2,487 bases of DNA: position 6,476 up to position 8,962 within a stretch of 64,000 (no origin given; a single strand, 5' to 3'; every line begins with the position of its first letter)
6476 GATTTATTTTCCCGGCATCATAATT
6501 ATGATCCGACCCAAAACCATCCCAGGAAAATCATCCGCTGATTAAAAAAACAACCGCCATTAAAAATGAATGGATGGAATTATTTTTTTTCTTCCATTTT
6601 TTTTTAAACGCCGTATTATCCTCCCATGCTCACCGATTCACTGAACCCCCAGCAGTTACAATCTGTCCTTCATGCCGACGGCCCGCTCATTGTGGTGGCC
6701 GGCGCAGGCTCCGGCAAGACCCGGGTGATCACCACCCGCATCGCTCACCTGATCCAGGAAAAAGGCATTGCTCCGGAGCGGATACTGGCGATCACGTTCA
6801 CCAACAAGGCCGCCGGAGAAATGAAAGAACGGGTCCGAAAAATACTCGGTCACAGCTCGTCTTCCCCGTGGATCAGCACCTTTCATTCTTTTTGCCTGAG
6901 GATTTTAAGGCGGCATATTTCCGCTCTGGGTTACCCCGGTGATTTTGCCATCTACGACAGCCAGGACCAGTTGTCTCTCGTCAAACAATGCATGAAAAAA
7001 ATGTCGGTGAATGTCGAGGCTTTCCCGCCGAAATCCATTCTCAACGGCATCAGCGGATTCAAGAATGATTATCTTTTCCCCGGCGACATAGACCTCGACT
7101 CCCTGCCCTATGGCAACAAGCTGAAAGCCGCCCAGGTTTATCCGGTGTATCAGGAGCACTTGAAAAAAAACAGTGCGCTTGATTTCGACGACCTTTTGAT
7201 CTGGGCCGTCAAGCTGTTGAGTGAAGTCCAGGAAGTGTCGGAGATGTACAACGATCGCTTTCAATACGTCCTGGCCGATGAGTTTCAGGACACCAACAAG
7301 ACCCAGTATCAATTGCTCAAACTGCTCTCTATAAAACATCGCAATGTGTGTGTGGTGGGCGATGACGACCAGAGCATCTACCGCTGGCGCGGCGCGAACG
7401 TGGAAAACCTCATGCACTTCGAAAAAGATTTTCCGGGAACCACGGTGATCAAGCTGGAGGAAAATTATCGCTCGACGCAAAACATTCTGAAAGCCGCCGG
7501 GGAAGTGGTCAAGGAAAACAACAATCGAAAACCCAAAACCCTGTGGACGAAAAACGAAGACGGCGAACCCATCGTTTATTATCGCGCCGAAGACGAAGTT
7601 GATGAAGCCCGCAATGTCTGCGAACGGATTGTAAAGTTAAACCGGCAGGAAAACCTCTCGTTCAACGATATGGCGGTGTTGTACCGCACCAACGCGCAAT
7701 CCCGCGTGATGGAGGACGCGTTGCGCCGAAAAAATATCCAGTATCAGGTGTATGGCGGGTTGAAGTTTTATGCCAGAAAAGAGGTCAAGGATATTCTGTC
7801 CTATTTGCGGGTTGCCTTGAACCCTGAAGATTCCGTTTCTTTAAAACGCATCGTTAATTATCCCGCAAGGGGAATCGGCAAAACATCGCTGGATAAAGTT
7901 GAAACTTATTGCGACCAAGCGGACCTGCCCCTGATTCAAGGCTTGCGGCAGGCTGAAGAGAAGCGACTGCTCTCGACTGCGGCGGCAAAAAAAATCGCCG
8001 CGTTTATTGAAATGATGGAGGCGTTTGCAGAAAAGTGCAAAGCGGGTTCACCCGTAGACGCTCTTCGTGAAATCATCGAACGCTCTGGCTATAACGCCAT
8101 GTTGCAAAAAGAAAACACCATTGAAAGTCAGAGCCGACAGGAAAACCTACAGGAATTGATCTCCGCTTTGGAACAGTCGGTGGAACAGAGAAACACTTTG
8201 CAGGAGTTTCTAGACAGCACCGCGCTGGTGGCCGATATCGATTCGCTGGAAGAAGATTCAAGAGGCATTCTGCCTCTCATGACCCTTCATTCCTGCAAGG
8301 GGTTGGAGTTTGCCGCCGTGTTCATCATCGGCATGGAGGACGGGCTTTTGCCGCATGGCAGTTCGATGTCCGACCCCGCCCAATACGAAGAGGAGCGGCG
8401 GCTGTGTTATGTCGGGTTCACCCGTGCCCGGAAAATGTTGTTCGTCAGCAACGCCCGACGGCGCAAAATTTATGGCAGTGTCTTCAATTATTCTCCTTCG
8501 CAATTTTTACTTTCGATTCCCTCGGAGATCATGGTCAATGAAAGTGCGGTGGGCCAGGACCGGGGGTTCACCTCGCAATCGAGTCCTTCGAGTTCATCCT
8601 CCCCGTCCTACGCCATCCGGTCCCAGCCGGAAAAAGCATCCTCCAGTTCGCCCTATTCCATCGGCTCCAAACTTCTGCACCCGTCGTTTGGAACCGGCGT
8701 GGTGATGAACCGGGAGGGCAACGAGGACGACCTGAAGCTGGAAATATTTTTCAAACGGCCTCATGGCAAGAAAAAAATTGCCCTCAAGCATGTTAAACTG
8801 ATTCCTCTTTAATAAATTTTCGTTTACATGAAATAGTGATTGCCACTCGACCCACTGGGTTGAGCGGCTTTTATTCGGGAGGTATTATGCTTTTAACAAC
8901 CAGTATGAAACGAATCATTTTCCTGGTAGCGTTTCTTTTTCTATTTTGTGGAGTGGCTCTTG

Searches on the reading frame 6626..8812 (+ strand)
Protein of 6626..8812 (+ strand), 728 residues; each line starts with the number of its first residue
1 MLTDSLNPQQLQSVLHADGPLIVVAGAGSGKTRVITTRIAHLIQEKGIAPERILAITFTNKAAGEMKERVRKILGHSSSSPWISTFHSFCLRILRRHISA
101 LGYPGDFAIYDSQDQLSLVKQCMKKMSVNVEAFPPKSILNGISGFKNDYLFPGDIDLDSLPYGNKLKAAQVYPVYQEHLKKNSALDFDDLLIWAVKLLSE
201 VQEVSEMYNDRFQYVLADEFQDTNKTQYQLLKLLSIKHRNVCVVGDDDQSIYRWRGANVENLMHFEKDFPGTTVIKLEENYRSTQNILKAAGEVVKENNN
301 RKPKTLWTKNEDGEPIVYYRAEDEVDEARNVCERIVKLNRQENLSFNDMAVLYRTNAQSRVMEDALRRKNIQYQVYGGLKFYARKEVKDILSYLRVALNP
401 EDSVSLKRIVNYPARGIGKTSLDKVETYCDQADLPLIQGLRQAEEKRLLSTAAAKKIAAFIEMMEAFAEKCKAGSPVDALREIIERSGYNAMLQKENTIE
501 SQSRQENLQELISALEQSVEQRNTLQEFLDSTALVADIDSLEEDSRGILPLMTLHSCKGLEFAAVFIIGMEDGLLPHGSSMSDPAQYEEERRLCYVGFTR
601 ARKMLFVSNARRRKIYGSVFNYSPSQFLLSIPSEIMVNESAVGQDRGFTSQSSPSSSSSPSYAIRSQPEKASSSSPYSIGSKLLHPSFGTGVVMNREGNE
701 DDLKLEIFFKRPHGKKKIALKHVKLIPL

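Call 59: search_protein_families(library=pfam, proteins=[window:6626-8812:+], max_evalue=0.00001)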
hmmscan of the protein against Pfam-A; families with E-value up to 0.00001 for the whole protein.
window:6626-8812:+ (728 aa): 6 families
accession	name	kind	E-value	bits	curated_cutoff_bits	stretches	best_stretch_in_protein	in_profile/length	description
PF00580.27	UvrD-helicase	-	2.3e-93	313.2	23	1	6-270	1-271/271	UvrD/REP helicase N-terminal domain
PF13361.12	UvrD_C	-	1.4e-74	252.1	25.6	1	275-610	1-348/350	UvrD-like helicase C-terminal domain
PF13245.12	AAA_19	-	7.4e-25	88.1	25.1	1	18-253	11-132/134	AAA domain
PF13538.12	UvrD_C_2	-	6.3e-08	32.8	27.4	1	552-607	5-51/52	UvrD-like helicase C-terminal domain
PF13604.12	AAA_30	-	1.6e-07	31.7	27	0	6-69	2-65/191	AAA domain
PF01443.25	Viral_helicase1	-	8.7e-07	29.4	21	0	498-606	131-225/228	Viral superfamily 1 RNA helicase core domain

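Call 72: find_homologous_proteins(query=window:6626-8812:+, max_evalue=1e-50)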
Query window:6626-8812:+ (728 aa): 8000 proteins with E <= 1e-50 among 8000 candidates; the best 120 are listed.
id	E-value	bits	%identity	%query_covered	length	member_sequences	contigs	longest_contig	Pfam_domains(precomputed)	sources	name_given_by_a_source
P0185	0.0e+0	1630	100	100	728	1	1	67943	PF13538.13,PF01443.25,PF13604.13,PF13361.13,PF13245.13,PF00580.28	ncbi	-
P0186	0.0e+0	1485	90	100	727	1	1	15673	PF13538.13,PF01443.25,PF21196.4,PF13604.13,PF13361.13,PF13245.13,PF00580.28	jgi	jgi:DNA helicase-2/ATP-dependent DNA helicase PcrA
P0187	0.0e+0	1465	88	100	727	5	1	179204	PF13538.13,PF01443.25,PF13604.13,PF13361.13,PF13245.13,PF00580.28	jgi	jgi:DNA helicase-2/ATP-dependent DNA helicase PcrA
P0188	0.0e+0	1461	88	100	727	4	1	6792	PF13538.13,PF01443.25,PF21196.4,PF13604.13,PF13361.13,PF13245.13,PF00580.28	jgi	-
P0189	0.0e+0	1451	88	100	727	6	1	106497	PF13538.13,PF01443.25,PF21196.4,PF13604.13,PF13361.13,PF13245.13,PF00580.28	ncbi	-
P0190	0.0e+0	1438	88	100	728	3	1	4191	PF13538.13,PF01443.25,PF21196.4,PF13604.13,PF13361.13,PF13245.13,PF00580.28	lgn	-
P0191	0.0e+0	1407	85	100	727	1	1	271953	PF13538.13,PF01443.25,PF21196.4,PF13604.13,PF13361.13,PF13245.13,PF00580.28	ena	-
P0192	0.0e+0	1329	80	100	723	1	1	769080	PF13538.13,PF01443.25,PF13604.13,PF13361.13,PF13245.13,PF00580.28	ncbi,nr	ncbi:MAG: DNA helicase [Nitrospinaceae bacterium]|nr:MAG: DNA helicase [Nitrospinaceae bacterium]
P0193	0.0e+0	1320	80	100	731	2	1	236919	PF13538.13,PF01443.25,PF21196.4,PF13604.13,PF13361.13,PF13245.13,PF00580.28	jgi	jgi:ATP-dependent DNA helicase UvrD/PcrA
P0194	0.0e+0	1313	80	100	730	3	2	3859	PF13538.13,PF01443.25,PF21196.4,PF13604.13,PF13361.13,PF13245.13,PF00580.28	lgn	-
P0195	0.0e+0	1313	79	100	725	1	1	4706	PF13538.13,PF01443.25,PF13604.13,PF13361.13,PF13245.13,PF00580.28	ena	-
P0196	0.0e+0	1312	80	100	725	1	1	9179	PF13538.13,PF01443.25,PF13604.13,PF13361.13,PF13245.13,PF00580.28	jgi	-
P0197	0.0e+0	1308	79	100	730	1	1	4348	PF13538.13,PF01443.25,PF21196.4,PF13604.13,PF13361.13,PF13245.13,PF00580.28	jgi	-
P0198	0.0e+0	1307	79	100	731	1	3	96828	PF13538.13,PF01443.25,PF21196.4,PF13604.13,PF13361.13,PF13245.13,PF00580.28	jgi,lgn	-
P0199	0.0e+0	1302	79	100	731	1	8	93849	PF13538.13,PF01443.25,PF21196.4,PF13604.13,PF13361.13,PF13245.13,PF00580.28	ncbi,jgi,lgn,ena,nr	ncbi:MAG: UvrD-helicase domain-containing protein [Nitrospinae bacterium]|jgi:DNA helicase II / ATP-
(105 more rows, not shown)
